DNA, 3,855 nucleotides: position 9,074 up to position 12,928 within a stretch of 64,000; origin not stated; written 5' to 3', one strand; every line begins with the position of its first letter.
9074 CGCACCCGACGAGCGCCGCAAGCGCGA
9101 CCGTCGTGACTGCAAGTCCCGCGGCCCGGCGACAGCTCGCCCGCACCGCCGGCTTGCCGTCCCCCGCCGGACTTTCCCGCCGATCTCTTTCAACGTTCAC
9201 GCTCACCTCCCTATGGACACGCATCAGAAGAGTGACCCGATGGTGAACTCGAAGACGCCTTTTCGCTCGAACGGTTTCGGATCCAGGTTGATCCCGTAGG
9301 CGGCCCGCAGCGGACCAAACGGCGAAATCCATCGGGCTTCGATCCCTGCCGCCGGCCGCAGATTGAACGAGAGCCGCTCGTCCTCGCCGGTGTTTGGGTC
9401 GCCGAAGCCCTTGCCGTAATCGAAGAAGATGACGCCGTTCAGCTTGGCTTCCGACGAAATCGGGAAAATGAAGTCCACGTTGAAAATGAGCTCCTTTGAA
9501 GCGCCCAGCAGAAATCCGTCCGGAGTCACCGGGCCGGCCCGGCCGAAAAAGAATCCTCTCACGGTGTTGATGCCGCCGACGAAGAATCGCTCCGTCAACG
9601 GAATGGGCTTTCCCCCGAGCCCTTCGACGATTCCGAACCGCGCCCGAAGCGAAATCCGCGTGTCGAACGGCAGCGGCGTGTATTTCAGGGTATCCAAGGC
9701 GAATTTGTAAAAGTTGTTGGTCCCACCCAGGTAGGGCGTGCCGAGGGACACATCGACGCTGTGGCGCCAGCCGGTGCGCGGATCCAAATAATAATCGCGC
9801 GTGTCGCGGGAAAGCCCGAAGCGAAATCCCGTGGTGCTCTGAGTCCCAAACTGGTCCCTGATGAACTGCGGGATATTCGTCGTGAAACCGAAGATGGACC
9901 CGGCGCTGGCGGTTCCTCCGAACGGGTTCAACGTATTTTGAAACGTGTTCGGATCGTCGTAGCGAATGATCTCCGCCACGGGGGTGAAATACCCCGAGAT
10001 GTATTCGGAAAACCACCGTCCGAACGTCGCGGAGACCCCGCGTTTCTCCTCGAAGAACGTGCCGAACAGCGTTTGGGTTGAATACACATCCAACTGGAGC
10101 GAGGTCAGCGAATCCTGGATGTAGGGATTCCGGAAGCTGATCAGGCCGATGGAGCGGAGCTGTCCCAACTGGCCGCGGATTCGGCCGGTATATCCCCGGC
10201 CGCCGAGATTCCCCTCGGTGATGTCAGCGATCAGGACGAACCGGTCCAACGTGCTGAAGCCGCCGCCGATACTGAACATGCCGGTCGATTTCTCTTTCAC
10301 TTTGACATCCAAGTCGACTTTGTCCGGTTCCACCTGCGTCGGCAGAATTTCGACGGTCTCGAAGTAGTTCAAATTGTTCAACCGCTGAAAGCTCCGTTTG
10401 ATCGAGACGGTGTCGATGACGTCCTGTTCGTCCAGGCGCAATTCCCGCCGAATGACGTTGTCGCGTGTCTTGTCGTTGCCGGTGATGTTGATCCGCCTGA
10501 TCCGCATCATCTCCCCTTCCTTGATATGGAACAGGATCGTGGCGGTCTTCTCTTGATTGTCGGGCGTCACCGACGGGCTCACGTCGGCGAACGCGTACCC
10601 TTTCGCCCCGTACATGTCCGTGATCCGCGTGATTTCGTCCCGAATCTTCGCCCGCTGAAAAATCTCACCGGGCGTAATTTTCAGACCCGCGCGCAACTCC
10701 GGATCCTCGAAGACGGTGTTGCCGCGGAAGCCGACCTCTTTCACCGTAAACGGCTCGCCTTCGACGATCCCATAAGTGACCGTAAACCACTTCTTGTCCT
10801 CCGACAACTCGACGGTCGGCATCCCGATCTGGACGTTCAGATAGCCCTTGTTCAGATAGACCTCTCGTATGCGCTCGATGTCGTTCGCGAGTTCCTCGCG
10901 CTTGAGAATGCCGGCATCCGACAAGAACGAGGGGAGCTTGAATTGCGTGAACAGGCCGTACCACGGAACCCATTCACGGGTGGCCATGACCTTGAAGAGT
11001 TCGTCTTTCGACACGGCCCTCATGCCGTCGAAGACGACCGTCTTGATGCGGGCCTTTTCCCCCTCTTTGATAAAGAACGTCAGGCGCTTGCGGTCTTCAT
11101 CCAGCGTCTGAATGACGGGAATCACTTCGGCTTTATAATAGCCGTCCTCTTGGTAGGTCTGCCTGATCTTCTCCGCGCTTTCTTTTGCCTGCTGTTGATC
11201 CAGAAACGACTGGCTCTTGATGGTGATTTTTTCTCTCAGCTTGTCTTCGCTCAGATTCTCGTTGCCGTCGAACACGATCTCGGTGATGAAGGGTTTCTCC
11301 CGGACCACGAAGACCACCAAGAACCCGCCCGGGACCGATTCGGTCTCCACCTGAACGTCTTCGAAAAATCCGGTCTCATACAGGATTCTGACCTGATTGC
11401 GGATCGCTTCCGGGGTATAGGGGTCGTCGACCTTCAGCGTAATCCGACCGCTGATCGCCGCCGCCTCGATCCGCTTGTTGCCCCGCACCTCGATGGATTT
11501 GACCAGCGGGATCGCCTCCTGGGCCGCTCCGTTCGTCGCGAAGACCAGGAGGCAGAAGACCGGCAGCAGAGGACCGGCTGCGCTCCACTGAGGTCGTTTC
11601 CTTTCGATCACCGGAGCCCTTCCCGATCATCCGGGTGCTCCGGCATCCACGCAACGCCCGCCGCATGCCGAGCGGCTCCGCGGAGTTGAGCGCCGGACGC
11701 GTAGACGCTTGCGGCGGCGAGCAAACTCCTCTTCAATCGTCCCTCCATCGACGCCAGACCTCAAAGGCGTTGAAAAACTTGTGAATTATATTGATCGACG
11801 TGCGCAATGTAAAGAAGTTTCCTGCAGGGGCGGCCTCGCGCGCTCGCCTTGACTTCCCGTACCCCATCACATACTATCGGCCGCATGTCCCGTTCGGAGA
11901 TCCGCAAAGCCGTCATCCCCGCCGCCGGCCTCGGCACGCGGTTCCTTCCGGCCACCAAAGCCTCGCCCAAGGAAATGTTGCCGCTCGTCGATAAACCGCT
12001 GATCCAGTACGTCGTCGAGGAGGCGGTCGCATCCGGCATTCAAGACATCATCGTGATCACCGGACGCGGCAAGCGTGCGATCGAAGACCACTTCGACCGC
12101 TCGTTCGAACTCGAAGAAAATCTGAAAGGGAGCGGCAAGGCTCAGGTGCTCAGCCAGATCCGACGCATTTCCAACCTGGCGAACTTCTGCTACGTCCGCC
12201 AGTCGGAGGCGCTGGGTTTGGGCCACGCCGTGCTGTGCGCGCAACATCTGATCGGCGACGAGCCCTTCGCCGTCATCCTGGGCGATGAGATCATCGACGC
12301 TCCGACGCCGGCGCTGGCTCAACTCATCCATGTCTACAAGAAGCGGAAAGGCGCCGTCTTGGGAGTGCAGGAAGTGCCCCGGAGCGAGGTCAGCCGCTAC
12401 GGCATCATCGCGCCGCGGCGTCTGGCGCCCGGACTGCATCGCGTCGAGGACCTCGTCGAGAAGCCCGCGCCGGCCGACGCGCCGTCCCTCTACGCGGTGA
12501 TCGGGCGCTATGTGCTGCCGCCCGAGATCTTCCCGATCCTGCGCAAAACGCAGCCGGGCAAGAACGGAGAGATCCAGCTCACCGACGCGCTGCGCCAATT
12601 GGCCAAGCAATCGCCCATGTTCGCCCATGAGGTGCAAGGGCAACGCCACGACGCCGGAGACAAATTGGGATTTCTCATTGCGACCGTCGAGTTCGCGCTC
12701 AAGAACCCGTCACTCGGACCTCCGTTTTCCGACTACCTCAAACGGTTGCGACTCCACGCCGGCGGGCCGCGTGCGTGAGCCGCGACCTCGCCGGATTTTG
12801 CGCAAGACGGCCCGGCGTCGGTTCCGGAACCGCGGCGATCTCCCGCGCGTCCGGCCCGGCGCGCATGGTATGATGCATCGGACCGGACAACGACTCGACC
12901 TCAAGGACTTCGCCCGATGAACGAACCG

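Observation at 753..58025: Families of 7-nt-periodic repeats arranged as inverted arms at most intercistronic junctions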

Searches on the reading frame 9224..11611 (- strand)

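Call 10: search_protein_families(library=pfam, proteins=[window:9224-11611:-])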
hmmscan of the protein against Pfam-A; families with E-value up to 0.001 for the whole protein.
window:9224-11611:- (795 aa): 4 families
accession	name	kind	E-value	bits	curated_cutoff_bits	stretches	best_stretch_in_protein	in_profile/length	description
PF07244.20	POTRA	-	2.3e-68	227.3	21.3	5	289-366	2-79/79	Surface antigen variable number repeat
PF01103.29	Omp85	-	6e-49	167.7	24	1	468-795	1-325/325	Omp85 superfamily domain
PF08479.16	POTRA_2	-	2.6e-14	53.3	24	2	288-346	1-59/76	POTRA domain, ShlB-type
PF08478.15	POTRA_1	-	3.3e-10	40.6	23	0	369-422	1-54/69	POTRA domain, FtsQ-type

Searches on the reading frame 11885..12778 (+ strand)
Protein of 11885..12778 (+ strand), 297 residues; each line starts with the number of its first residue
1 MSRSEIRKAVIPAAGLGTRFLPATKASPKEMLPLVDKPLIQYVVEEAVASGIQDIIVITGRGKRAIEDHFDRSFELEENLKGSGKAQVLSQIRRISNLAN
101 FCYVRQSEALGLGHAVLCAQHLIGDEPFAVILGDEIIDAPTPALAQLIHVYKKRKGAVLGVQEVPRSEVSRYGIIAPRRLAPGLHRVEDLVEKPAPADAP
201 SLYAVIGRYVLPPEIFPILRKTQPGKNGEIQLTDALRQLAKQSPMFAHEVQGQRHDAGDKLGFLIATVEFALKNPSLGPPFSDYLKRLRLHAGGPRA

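Call 63: search_protein_families(library=pfam, proteins=[window:11885-12778:+])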
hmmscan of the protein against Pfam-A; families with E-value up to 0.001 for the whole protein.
window:11885-12778:+ (297 aa): 2 families
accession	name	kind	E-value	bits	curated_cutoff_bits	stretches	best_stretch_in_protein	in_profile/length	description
PF00483.29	NTP_transferase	-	1.2e-30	107.4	21.2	1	8-244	1-215/245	Nucleotidyl transferase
PF12804.13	NTP_transf_3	-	2.5e-08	34.7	27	1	9-187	1-144/160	MobA-like NTP transferase domain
